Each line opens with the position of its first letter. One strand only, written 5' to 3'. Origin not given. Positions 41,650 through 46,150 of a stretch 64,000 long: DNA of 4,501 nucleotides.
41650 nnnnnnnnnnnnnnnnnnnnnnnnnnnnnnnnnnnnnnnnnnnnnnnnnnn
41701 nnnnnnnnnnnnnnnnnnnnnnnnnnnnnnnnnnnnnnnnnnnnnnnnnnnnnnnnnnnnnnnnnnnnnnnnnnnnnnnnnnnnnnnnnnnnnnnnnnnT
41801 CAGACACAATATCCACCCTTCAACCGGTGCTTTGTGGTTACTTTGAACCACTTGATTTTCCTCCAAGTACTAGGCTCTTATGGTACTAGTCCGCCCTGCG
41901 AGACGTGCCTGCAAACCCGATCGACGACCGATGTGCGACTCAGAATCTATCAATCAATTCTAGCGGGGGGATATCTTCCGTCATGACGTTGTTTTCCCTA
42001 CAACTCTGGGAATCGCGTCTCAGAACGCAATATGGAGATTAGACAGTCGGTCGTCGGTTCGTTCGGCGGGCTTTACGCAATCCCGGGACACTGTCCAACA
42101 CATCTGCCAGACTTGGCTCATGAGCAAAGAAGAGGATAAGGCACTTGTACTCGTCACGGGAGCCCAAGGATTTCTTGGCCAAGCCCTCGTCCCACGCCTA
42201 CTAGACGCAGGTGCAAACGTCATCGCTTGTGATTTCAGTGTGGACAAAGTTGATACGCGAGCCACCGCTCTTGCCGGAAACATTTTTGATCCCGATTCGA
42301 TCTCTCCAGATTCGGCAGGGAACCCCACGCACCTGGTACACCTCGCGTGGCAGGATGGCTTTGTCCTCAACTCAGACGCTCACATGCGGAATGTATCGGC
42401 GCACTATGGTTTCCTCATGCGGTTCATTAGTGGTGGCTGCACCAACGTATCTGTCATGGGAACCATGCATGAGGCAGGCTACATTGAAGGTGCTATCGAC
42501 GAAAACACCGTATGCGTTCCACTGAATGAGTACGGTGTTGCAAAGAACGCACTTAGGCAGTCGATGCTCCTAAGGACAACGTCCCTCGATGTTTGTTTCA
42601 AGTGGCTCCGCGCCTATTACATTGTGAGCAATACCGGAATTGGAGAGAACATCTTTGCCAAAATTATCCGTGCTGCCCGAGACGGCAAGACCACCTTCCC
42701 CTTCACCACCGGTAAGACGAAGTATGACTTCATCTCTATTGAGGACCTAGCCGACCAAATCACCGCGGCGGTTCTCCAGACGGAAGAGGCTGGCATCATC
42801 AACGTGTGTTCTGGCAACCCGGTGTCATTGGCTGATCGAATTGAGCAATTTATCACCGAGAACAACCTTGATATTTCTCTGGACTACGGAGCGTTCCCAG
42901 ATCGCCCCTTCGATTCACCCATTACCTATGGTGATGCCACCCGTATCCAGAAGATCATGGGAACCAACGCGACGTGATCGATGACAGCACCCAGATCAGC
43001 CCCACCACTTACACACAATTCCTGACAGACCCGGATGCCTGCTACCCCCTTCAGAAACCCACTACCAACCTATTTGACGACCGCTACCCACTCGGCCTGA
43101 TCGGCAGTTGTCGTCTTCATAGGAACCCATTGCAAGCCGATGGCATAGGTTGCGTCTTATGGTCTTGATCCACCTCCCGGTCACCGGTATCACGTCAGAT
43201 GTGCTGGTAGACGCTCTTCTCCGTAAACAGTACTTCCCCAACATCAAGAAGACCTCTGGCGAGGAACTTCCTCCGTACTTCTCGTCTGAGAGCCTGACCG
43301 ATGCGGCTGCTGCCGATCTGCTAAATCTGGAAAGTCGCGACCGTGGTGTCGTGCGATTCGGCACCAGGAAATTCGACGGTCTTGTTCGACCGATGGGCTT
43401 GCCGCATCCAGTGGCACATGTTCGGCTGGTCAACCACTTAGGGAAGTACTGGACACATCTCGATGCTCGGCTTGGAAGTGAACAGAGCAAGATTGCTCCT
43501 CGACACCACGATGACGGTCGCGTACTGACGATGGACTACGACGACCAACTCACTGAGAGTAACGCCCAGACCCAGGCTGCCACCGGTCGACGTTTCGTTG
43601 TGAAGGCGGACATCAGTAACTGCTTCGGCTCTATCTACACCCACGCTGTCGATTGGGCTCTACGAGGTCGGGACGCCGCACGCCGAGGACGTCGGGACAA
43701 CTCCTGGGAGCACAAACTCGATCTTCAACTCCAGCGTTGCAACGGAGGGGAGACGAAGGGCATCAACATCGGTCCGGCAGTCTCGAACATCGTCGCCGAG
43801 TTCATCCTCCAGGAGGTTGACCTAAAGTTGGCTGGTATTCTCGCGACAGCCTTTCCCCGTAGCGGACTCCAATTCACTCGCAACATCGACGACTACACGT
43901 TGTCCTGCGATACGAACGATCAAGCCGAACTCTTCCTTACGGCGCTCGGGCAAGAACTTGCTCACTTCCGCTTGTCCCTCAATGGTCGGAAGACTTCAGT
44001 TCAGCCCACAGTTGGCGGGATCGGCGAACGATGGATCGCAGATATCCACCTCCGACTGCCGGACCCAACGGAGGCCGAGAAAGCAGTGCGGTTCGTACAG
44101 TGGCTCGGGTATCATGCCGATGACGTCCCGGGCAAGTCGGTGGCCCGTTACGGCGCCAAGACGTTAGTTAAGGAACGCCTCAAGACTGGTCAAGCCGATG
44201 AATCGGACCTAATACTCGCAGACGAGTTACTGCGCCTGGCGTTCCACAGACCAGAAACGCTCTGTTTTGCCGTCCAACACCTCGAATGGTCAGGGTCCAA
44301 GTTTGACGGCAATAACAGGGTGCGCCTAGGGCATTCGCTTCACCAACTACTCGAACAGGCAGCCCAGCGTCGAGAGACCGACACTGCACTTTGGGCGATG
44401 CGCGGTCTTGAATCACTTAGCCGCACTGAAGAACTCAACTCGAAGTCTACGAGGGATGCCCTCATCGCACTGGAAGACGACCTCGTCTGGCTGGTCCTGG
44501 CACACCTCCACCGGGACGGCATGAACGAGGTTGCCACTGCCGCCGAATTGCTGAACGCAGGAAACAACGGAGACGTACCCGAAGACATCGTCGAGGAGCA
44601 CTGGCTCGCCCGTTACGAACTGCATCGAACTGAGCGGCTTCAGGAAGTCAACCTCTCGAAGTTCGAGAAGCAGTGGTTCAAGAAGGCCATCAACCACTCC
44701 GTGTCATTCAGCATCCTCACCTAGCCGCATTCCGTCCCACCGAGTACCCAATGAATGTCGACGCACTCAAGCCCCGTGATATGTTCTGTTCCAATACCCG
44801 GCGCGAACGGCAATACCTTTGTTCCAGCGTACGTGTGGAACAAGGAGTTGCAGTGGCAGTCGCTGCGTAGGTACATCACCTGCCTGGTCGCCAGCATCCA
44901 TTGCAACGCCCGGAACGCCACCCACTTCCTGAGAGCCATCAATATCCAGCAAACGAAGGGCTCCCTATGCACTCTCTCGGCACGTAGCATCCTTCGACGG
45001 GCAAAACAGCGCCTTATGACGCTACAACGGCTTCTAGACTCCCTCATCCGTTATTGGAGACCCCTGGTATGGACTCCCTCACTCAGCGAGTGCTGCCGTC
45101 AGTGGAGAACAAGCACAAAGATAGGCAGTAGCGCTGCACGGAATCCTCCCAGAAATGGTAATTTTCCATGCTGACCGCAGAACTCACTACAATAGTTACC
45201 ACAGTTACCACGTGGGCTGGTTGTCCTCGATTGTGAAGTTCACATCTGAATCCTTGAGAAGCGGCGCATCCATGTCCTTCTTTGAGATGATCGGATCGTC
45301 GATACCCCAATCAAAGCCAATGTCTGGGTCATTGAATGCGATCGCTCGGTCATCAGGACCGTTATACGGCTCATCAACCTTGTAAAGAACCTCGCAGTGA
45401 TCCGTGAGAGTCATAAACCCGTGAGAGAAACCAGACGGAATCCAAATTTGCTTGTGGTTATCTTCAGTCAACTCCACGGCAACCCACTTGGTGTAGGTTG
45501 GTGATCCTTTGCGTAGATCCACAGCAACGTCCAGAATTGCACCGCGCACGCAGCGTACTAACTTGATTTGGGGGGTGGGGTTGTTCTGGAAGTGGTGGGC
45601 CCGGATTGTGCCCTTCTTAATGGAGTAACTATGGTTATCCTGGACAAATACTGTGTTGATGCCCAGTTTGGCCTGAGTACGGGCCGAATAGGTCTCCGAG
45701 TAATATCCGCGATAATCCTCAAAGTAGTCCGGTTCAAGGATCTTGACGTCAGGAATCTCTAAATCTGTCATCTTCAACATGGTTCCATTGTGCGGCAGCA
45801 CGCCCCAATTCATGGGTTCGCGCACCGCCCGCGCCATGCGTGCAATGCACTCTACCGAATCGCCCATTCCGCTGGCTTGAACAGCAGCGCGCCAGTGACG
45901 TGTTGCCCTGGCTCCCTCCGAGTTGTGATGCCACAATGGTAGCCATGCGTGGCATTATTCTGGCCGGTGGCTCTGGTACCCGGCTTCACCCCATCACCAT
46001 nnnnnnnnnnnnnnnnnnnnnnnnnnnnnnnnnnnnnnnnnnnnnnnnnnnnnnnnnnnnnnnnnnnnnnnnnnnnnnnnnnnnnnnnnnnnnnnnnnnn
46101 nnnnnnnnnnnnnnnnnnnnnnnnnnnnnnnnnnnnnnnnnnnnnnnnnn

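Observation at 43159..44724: DRT4-like antiviral reverse transcriptase inserted alone among sugar-nucleotide genes, with an NIDD catalytic motif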

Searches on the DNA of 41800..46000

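Call 36: search_rna_families(source=window, start=41800, end=46000, threshold=evalue, max_evalue=1)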
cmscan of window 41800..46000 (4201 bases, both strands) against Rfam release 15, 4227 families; matches with E-value up to 1: 0.
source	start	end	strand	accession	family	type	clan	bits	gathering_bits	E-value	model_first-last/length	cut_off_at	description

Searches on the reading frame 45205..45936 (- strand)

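Call 9: search_protein_families(library=pfam, proteins=[window:45205-45936:-], max_evalue=0.001)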
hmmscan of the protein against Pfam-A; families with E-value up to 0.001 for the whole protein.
window:45205-45936:- (243 aa): 1 family
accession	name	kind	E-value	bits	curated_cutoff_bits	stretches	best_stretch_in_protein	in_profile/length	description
PF00908.23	dTDP_sugar_isom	-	2.6e-65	219.7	27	1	59-229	2-168/168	dTDP-4-dehydrorhamnose 3,5-epimerase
